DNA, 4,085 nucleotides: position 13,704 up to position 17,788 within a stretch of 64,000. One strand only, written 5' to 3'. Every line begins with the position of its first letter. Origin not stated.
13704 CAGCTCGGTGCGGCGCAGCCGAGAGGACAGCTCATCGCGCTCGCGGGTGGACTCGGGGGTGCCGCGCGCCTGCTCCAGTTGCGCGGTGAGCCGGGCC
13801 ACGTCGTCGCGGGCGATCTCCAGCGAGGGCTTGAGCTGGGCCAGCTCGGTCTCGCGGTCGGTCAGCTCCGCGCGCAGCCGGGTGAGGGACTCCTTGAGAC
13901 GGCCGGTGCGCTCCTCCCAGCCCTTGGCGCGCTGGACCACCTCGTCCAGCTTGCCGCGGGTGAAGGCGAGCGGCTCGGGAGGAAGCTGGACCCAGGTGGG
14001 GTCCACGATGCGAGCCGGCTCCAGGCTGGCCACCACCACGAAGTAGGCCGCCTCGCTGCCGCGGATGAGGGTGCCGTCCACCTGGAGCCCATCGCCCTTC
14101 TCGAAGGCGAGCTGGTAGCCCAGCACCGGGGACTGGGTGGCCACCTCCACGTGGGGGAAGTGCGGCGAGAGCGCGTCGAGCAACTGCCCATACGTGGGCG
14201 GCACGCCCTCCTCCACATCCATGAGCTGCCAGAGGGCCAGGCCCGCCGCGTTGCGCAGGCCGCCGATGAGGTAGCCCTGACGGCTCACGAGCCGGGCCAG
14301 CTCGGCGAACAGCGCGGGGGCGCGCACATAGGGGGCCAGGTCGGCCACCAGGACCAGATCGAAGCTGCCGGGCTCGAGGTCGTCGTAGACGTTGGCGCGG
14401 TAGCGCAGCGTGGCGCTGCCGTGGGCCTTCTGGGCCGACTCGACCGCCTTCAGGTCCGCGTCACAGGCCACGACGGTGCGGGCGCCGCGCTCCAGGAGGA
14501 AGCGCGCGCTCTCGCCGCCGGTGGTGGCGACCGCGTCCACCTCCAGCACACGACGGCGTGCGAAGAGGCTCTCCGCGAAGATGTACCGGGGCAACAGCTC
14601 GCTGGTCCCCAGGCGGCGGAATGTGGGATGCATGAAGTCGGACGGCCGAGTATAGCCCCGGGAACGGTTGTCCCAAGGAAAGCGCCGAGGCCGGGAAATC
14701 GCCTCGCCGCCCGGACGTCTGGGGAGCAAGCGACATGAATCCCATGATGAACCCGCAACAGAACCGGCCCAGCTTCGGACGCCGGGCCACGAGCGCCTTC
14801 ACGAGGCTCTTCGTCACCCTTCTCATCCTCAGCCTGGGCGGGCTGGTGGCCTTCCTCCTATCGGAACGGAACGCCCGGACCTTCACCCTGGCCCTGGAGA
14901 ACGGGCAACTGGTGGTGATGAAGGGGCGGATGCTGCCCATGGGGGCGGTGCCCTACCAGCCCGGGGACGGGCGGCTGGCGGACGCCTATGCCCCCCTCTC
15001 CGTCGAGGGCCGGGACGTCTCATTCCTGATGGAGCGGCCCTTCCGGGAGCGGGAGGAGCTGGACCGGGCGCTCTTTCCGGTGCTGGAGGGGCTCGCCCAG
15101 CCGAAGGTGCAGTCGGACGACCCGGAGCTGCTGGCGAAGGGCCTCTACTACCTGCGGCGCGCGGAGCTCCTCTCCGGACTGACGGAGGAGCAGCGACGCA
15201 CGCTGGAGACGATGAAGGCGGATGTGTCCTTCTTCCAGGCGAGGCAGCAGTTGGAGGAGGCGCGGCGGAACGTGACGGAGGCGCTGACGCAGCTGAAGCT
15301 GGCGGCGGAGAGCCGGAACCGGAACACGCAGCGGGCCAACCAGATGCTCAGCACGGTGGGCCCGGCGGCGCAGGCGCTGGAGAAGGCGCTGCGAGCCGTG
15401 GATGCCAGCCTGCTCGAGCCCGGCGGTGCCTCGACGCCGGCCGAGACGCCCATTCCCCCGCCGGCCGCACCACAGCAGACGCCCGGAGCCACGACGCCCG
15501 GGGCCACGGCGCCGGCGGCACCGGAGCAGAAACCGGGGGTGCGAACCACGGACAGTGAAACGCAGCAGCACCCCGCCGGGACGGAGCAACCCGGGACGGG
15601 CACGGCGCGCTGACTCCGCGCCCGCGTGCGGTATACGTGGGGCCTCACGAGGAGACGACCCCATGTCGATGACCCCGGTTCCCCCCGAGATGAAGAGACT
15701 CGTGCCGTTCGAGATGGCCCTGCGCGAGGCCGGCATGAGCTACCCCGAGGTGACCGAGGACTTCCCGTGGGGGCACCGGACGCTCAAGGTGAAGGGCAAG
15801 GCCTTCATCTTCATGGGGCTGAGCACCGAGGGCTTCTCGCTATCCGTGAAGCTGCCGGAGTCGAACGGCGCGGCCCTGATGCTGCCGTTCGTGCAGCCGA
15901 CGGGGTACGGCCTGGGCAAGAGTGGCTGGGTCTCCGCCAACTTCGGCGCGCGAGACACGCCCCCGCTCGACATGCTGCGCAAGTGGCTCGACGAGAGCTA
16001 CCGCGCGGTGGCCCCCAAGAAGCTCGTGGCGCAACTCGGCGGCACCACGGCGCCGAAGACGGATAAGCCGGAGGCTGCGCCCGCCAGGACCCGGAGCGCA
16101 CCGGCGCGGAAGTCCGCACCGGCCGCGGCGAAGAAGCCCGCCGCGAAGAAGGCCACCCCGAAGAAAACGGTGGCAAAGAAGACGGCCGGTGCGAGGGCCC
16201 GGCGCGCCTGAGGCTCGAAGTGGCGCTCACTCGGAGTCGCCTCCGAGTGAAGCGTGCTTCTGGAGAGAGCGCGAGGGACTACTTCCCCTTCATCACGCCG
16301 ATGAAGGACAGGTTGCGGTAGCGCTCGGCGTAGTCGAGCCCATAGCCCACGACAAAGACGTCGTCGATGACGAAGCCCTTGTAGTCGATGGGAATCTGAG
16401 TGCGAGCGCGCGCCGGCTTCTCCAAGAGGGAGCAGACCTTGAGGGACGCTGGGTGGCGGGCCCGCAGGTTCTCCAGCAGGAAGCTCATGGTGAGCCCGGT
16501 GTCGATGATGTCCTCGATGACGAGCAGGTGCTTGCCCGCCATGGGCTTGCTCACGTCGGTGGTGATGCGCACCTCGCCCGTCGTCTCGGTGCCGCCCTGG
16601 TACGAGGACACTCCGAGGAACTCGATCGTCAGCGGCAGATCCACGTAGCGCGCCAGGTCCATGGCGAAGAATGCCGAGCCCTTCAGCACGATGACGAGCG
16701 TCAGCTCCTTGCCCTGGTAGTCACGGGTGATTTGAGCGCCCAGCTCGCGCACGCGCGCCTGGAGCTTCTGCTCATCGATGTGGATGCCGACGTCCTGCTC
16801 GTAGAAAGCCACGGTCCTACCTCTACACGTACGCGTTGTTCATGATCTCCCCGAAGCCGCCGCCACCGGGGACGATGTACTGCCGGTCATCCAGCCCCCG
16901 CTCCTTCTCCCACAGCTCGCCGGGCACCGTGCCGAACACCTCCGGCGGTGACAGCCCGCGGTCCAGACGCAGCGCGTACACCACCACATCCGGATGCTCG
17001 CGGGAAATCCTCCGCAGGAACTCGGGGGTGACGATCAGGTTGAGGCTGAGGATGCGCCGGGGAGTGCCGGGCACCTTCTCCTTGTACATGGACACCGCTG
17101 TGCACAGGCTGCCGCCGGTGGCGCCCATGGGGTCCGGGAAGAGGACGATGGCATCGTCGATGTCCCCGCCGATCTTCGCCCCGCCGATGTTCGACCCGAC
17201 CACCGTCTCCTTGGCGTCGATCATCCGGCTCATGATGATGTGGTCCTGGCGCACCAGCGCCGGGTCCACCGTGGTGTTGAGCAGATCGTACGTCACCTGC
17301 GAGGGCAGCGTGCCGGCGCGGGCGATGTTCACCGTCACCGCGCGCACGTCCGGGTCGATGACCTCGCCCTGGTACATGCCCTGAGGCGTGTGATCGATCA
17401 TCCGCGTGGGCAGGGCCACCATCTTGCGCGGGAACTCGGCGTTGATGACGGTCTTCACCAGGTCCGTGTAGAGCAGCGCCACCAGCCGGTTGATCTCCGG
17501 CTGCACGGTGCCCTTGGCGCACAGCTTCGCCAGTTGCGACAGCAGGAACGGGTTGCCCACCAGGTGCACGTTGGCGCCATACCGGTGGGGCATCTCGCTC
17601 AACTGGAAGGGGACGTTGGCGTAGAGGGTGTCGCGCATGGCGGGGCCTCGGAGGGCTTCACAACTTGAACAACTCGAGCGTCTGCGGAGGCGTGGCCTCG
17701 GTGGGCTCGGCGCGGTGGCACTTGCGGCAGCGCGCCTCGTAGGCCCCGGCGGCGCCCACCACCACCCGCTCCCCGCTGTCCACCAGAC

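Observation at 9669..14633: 1655-aa coiled-coil protein with an N-terminal methyltransferase-like domain and two internal tandem-repeat arrays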

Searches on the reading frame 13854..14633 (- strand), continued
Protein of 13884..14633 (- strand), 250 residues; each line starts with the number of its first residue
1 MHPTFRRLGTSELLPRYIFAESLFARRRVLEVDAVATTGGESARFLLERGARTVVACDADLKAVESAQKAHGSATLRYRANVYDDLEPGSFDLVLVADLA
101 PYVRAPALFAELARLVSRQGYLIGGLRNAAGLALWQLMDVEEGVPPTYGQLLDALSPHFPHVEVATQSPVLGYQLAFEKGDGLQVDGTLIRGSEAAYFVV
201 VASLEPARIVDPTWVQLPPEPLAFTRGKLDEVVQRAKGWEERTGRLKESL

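Call 50: search_protein_families(library=pfam, proteins=[P0148, P0154, P0174, P0194, P0157, P0107, P0120], max_evalue=0.01)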
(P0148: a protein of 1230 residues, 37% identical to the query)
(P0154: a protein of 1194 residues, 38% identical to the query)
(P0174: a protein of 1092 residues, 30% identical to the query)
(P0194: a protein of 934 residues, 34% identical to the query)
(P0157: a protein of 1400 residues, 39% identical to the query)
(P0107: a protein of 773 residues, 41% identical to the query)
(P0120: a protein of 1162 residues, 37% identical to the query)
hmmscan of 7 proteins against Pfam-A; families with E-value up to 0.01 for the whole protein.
P0148 (1230 aa): 12 families
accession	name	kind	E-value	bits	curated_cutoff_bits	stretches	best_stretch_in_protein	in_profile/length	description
PF08241.18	Methyltransf_11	-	5.7e-16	59.4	21.2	1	30-121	1-94/95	Methyltransferase domain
PF13649.12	Methyltransf_25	-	1e-13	52.2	27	1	29-118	1-97/97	Methyltransferase domain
PF13847.12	Methyltransf_31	-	2.7e-10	40.5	27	1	26-126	4-113/145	Methyltransferase domain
PF13489.12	Methyltransf_23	-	3.7e-10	40.2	27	1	12-127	11-121/164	Methyltransferase domain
PF08242.18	Methyltransf_12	-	1.5e-06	29.2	30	1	30-120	1-98/98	Methyltransferase domain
PF03141.22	Methyltransf_29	-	2.2e-05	23.7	23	1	27-123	119-218/506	Putative S-adenosyl-L-methionine-dependent methyltransferase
PF06325.19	PrmA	-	3.6e-05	23.8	22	1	25-122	161-258/296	Ribosomal protein L11 methyltransferase (PrmA)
PF05175.20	MTS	-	0.0011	19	23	1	25-94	31-103/170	Methyltransferase small domain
PF07021.18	MetW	-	0.0027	17.8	21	1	24-95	12-81/193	Methionine biosynthesis protein MetW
PF00261.25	Tropomyosin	-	0.004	17.1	38.6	1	1008-1199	7-194/242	Tropomyosin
PF08003.17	Methyltransf_9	-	0.0056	16.1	23.8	0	20-58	111-148/315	Protein of unknown function (DUF1698)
PF01135.25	PCMT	-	0.0095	16.2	20.3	0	19-95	68-148/210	Protein-L-isoaspartate(D-aspartate) O-methyltransferase (PCMT)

P0154 (1194 aa): 6 families
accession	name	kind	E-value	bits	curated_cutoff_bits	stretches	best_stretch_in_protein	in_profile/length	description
PF08241.18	Methyltransf_11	-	2.4e-10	41.3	21.2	1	30-121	1-94/95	Methyltransferase domain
PF13649.12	Methyltransf_25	-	6.9e-10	39.9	27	1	29-118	1-97/97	Methyltransferase domain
PF19220.6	Rod_CreS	-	4.5e-05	23.1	100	1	317-421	208-312/359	Crescentin, rod domain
PF13847.12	Methyltransf_31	-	8.2e-05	22.8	27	1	25-126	3-113/145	Methyltransferase domain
PF13489.12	Methyltransf_23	-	0.0004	20.6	27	1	19-125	16-119/164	Methyltransferase domain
PF15905.10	HMMR_N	-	0.0089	16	30.1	1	280-392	223-329/330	Hyaluronan mediated motility receptor N-terminal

P0174 (1092 aa): 9 families
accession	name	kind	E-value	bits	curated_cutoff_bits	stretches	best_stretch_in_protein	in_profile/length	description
PF13649.12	Methyltransf_25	-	1.3e-14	55.1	27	1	29-118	1-97/97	Methyltransferase domain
PF08241.18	Methyltransf_11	-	1.1e-11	45.6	21.2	1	30-121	1-94/95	Methyltransferase domain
PF13847.12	Methyltransf_31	-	9.8e-09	35.5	27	1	26-126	4-113/145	Methyltransferase domain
PF08242.18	Methyltransf_12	-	1.9e-08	35.3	30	1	30-120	1-98/98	Methyltransferase domain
PF13489.12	Methyltransf_23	-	3.2e-07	30.6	27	1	12-121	11-115/164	Methyltransferase domain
PF01209.24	Ubie_methyltran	-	0.00013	21.8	20.1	1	26-136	48-166/233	ubiE/COQ5 methyltransferase family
PF06419.17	COG6_N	-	0.0047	17.5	27.4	1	879-951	19-91/114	Conserved oligomeric complex COG6, N-terminal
PF10473.14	CENP-F_leu_zip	-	0.008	16.7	34.5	1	897-1030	7-137/140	Leucine-rich repeats of kinetochore protein Cenp-F/LEK1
PF13713.11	BRX_N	-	0.009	16.1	24.5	0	907-932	11-36/37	Transcription factor BRX N-terminal domain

P0194 (934 aa): 5 families
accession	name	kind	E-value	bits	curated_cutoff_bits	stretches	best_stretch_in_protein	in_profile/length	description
PF08241.18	Methyltransf_11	-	5.3e-10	40.2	21.2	1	30-124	1-95/95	Methyltransferase domain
PF13649.12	Methyltransf_25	-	1.2e-09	39.2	27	1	29-120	1-97/97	Methyltransferase domain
PF13489.12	Methyltransf_23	-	9.2e-07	29.2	27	1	25-131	22-123/164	Methyltransferase domain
PF08242.18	Methyltransf_12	-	1.4e-06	29.4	30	1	30-122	1-98/98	Methyltransferase domain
PF13847.12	Methyltransf_31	-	8.2e-06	26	27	1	26-128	4-113/145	Methyltransferase domain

P0157 (1400 aa): 2 families
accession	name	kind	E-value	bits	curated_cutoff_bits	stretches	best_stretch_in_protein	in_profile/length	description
PF08241.18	Methyltransf_11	-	0.00017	22.6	21.2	1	33-126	1-93/95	Methyltransferase domain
PF16808.10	PKcGMP_CC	-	0.0033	17.4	35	0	278-301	9-32/35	Coiled-coil N-terminus of cGMP-dependent protein kinase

P0107 (773 aa): 2 families
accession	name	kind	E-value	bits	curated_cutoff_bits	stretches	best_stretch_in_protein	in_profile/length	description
PF08241.18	Methyltransf_11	-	2.9e-06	28.2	21.2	1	35-123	3-94/95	Methyltransferase domain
PF13649.12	Methyltransf_25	-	5.7e-06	27.4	27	1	36-116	5-93/97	Methyltransferase domain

P0120 (1162 aa): 1 family
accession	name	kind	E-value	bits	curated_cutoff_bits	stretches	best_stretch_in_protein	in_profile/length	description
PF08241.18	Methyltransf_11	-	1.4e-06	29.3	21.2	1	39-123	7-94/95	Methyltransferase domain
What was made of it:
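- On Crescentin / intermediate-filament-like proteins (Pfam Rod_CreS, PF19220): Family member P0154 reaches 23 bits against a cutoff of 100 (call 50).
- Closest known: Bacterial coiled-coil-rich cytoskeletal proteins. Different: The crescentin rod model is not matched at its threshold (call 50).
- Distant members have a fully canonical GCGDG motif and strong MTase scores, including PrmA at 23.8 bits, above its cutoff of 22, for P0148 (call 50). The crescentin rod score is far below its cutoff (23 against 100 bits; call 50).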

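Call 56: find_encoding_contigs(protein=P0040, flank=10000, max_places=2)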
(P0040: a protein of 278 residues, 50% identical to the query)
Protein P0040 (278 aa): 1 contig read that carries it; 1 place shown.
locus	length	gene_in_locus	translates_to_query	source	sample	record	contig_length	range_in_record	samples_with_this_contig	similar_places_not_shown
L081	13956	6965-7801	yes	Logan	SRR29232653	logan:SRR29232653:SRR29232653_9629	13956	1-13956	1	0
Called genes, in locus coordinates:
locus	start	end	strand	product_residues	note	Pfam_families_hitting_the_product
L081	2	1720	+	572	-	?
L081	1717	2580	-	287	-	PF01545:Cation_efflux, PF16916:ZT_dimer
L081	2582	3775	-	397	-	PF13103:TonB_2, PF03544:TonB_C (weak)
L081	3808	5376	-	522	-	PF08486:SpoIID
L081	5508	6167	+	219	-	-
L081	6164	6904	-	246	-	-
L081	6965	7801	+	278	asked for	PF08241:Methyltransf_11 (faint), PF13649:Methyltransf_25 (weak)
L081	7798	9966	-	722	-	PF01590:GAF (faint), PF13185:GAF_2 (faint), PF00512:HisKA, PF02518:HATPase_c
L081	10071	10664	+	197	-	PF01844:HNH, PF14279:HNH_5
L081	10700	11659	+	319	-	PF01656:CbiA, PF02374:ArsA_ATPase (faint), PF06564:CBP_BcsQ (faint), PF10609:ParA, PF13614:AAA_31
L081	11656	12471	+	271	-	PF13413:HTH_25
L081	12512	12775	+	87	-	-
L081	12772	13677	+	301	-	PF01479:S4, PF00849:PseudoU_synth_2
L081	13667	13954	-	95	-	?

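Call 57: find_encoding_contigs(protein=P0044, flank=10000, max_places=2)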
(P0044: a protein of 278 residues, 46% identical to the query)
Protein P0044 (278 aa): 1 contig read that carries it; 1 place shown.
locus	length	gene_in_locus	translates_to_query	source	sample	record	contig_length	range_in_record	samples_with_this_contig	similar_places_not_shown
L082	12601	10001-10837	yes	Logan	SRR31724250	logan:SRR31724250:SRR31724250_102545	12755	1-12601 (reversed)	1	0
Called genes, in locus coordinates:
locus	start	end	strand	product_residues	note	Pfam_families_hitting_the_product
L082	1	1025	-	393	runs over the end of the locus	?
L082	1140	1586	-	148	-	PF01281:Ribosomal_L9_N, PF03948:Ribosomal_L9_C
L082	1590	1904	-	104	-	PF01084:Ribosomal_S18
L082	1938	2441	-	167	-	PF01250:Ribosomal_S6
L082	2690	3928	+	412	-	-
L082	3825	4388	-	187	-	PF01195:Pept_tRNA_hydro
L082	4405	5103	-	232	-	-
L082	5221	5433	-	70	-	-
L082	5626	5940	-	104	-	-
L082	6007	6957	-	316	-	PF13793:Pribosyltran_N, PF00156:Pribosyltran, PF14572:Pribosyl_synth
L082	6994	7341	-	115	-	PF04026:SpoVG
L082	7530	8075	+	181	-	PF00156:Pribosyltran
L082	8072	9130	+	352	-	PF01590:GAF, PF13185:GAF_2, PF13492:GAF_3 (weak), PF00990:GGDEF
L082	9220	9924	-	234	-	-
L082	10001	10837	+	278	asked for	-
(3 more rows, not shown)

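Call 58: find_encoding_contigs(protein=P0027, flank=10000, max_places=2)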
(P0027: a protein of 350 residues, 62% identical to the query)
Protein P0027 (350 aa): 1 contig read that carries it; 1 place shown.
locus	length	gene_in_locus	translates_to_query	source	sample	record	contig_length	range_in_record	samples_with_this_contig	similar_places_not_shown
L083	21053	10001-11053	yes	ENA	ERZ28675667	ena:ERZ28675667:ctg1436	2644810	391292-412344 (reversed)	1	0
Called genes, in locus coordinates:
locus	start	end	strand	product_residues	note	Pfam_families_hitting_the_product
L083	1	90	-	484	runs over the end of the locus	-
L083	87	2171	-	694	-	PF02092:tRNA_synt_2f, PF05746:DALR_1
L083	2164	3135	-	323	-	PF02091:tRNA-synt_2e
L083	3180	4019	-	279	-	PF00590:TP_methylase, PF23016:RsmI_C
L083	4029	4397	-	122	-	PF02021:UPF0102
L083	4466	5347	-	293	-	PF01545:Cation_efflux, PF16916:ZT_dimer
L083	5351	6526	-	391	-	PF13103:TonB_2 (weak), PF03544:TonB_C (weak)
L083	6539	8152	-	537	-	PF08486:SpoIID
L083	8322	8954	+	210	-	-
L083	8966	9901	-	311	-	-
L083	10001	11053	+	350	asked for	PF13649:Methyltransf_25 (weak), PF08241:Methyltransf_11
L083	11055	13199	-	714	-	PF00512:HisKA, PF02518:HATPase_c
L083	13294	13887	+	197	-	PF01844:HNH, PF14279:HNH_5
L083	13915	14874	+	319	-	PF00142:Fer4_NifH (weak), PF01656:CbiA, PF02374:ArsA_ATPase (faint), PF06564:CBP_BcsQ (faint), PF09140:MipZ (weak), PF10609:ParA, PF13614:AAA_31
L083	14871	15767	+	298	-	PF00226:DnaJ, PF12844:HTH_19 (weak), PF13413:HTH_25, PF13560:HTH_31 (weak)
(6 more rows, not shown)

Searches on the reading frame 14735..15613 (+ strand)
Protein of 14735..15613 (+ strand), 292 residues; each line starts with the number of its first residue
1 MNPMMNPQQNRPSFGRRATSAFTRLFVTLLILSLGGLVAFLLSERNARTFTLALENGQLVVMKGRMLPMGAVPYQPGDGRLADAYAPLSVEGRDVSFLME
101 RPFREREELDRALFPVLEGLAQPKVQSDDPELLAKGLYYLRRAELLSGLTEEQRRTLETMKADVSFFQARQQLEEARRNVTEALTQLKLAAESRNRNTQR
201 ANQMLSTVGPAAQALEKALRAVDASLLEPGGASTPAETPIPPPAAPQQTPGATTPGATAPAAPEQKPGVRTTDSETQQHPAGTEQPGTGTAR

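Call 19: search_protein_families(library=pfam, proteins=[window:14735-15613:+], max_evalue=0.001)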
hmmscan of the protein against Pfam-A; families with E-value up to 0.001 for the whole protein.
window:14735-15613:+ (292 aa): 0 families

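Call 47: search_protein_families(library=ncbifam, proteins=[window:14735-15613:+], max_evalue=0.01)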
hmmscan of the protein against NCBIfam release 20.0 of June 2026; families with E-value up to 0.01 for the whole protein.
window:14735-15613:+ (292 aa): 0 families
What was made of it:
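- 14735..15613 (+): Divergently transcribed conserved partner gene (292 aa): TM anchor, beta-hairpin, helical bundle and a disordered P-rich tail. No Pfam or NCBIfam family (calls 19, 47).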

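Call 65: find_homologous_proteins(query=window:14735-15613:+, max_evalue=0.001)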
Query window:14735-15613:+ (292 aa): 411 proteins with E <= 0.001 among 8000 candidates; the best 120 are listed.
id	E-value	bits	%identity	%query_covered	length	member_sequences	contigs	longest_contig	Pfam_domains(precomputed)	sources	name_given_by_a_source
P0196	4.6e-181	618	100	100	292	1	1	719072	-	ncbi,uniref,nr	ncbi:IF-2 protein [Vitiosangium sp. GDMCC 1.1324]|uniref:IF-2 protein n=1 Tax=Vitiosangium sp. (stra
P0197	7.4e-139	480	80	100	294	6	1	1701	-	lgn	-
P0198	1.6e-138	479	81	100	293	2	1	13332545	-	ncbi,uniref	ncbi:IF-2 protein [Archangium violaceum]|uniref:IF-2 protein n=1 Tax=Archangium violaceum TaxID=8345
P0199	4.4e-138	477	81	99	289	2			-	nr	nr:IF-2 protein [Archangium violaceum]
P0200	4.0e-137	474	79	100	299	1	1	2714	-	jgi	jgi:hypothetical protein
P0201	4.8e-136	471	79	100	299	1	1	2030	-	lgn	-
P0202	1.4e-134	466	80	100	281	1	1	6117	-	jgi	jgi:hypothetical protein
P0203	5.7e-130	451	79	96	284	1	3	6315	-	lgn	-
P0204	1.8e-129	449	78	96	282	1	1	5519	-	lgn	-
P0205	1.9e-129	449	78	99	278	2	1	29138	-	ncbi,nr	ncbi:MAG TPA: IF-2 protein [Archangium sp.]|nr:IF-2 protein [Archangium sp.] HYO52826.1 IF-2 protein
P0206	1.9e-128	446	77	96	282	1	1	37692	-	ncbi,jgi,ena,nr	ncbi:MAG TPA: IF-2 protein [Archangium sp.]|nr:IF-2 protein [Archangium sp.]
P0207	2.2e-128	446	78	96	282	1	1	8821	-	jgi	jgi:hypothetical protein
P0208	3.2e-128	445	77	96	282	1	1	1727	-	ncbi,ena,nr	ncbi:MAG TPA: IF-2 protein [Archangium sp.]|nr:IF-2 protein [Archangium sp.]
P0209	3.5e-128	445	77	96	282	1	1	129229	-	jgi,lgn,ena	-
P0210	5.3e-128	444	79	97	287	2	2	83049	-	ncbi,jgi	jgi:hypothetical protein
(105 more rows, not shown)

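Call 68: find_encoding_contigs(protein=P0196, flank=10000, max_places=1)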
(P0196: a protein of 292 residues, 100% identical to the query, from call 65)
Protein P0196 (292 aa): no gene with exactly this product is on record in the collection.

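Call 72: predict_structure(alignment_id=A4)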
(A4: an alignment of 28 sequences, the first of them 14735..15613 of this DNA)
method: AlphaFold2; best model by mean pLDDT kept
length: 292 residues; sequences in the alignment: 28
mean_pLDDT: 73.9   pTM: 0.54
mean pLDDT of the five models: 73.9, 72.4, 71.8, 70.9, 70.6
residues with pLDDT >= 90: 85; 70-90: 115; 50-70: 27; < 50: 65
segments of 3 or more residues with pLDDT < 50: 228-292
pLDDT, mean of each block of 10 residues (from residue 1): 54 64 89 89 77 90 69 85 90 86 90 94 90 93 93 95 89 89 90 87 89 85 66 33 36 32 34 35 38 41
secondary structure, 60 per line:
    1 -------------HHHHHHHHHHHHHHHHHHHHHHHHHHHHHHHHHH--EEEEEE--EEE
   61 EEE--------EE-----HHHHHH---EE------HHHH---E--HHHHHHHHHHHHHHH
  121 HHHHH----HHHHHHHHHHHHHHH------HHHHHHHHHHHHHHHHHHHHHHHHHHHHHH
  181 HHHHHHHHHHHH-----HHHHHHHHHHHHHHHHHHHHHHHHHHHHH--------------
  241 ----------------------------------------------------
elements in order: H14-47 E50-55 E58-63 H79-84 H96-99 H106-125 H130-144 H151-192 H198-226
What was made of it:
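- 14735..15613 (+): AF2 model (call 72).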

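Call 74: fold_search(model_id=the predicted structure, library=pdb)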
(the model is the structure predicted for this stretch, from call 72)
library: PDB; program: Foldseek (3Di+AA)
matches with E <= 10: 127; with E <= 0.001: 0
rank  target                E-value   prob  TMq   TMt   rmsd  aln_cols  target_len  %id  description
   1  9g6k_Lg               8.3e-01  0.23  0.20  0.26  21.9       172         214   16  LSU structure derived from the LSU sample of the mitoribosome from T. gondii. (released 2024-12-11)
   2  9i05_Au               8.3e-01  0.16  0.20  0.26  21.9       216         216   16  Cryo-EM structure of the large subunit of the mitochondrial ribosome from Toxoplasma gondii (released 2025-06-11)
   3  8qb8_A                9.8e-01  0.20  0.19  0.20  16.0       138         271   12  Lsp1 in native eisosome lattice bound to plasma membrane microdomain (released 2024-07-24)
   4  6zvr_CB               1.0e+00  0.10  0.12  0.15  33.0       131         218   18  C11 symmetry: Bacterial Vipp1 and PspA are members of the ancient ESCRT-III membrane-remodeling superfamily. (released 2021-08-04)
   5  8abq_B                1.2e+00  0.28  0.21  0.27  22.4       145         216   16  Structure of the SNX1-SNX5 complex, Pt derivative (released 2023-06-21)
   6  6gmh_Q                1.4e+00  0.35  0.20  0.07  22.3       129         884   18  Structure of activated transcription complex Pol II-DSIF-PAF-SPT6 (released 2018-08-22)
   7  3zjy_E                1.6e+00  0.09  0.14  0.06  19.5       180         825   12  Crystal Structure of Importin 13 - RanGTP - eIF1A complex (released 2013-04-10)
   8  9eom                  1.6e+00  0.10  0.13  0.17  38.9       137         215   19  250A Vipp1 dL10Ala helical tubes in the presence of EPL (released 2024-10-16)
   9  9a1f_Q                1.7e+00  0.35  0.10  0.20  17.0        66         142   18  Integrative structure of the XcpGHIJK pseudo pilus filament model of a type II secretion system (released 2021-06-18)
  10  9cc4_B                2.0e+00  0.54  0.17  0.23   2.7        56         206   25  Crystal structure of Z4 c3ii (released 2025-06-25)
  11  3plt_A                2.0e+00  0.13  0.18  0.22  17.4       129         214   12  Crystal structure of Lsp1 from Saccharomyces cerevisiae (released 2011-06-22)
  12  9ivf_C                2.0e+00  0.04  0.11  0.06  14.3       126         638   13  Structure of Full-Length AsfvPrimPol with polyT DNA (released 2025-12-24)
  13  5kkl_B                2.1e+00  0.04  0.14  0.06  16.2       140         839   16  Structure of ctPRC2 in complex with H3K27me3 and H3K27M (released 2017-04-19)
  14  6fnd_B                2.2e+00  0.09  0.20  0.15  17.4       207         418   15  Crystal structure of Toxoplasma gondii AKMT (released 2018-11-14)
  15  9hvq_Q                2.3e+00  0.18  0.18  0.07  23.2       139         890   18  Structure of the transcribing Pol II-DSIF-PAF-SPT6-RECQL5 complex (released 2025-07-16)
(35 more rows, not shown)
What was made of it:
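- Tried and rejected: Fold of the divergent partner: the AF2 model is acceptable (pLDDT 73.9), but Foldseek against PDB found nothing with E < 0.8 (calls 72, 74).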

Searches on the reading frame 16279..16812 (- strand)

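Call 19: search_protein_families(library=pfam, proteins=[window:16279-16812:-], max_evalue=0.001)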
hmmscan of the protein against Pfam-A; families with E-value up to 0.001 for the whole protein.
window:16279-16812:- (177 aa): 1 family
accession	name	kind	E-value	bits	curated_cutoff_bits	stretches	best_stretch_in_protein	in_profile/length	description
PF00156.33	Pribosyltran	-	5.1e-25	88.1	26.3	1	15-161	9-157/158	Phosphoribosyl transferase domain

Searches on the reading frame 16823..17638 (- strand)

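Call 19: search_protein_families(library=pfam, proteins=[window:16823-17638:-], max_evalue=0.001)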
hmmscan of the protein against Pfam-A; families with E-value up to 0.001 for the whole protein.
window:16823-17638:- (271 aa): 1 family
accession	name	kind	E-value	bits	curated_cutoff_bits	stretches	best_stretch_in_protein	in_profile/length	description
PF14681.12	UPRTase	-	7.3e-15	55.4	27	1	80-231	48-188/206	Uracil phosphoribosyltransferase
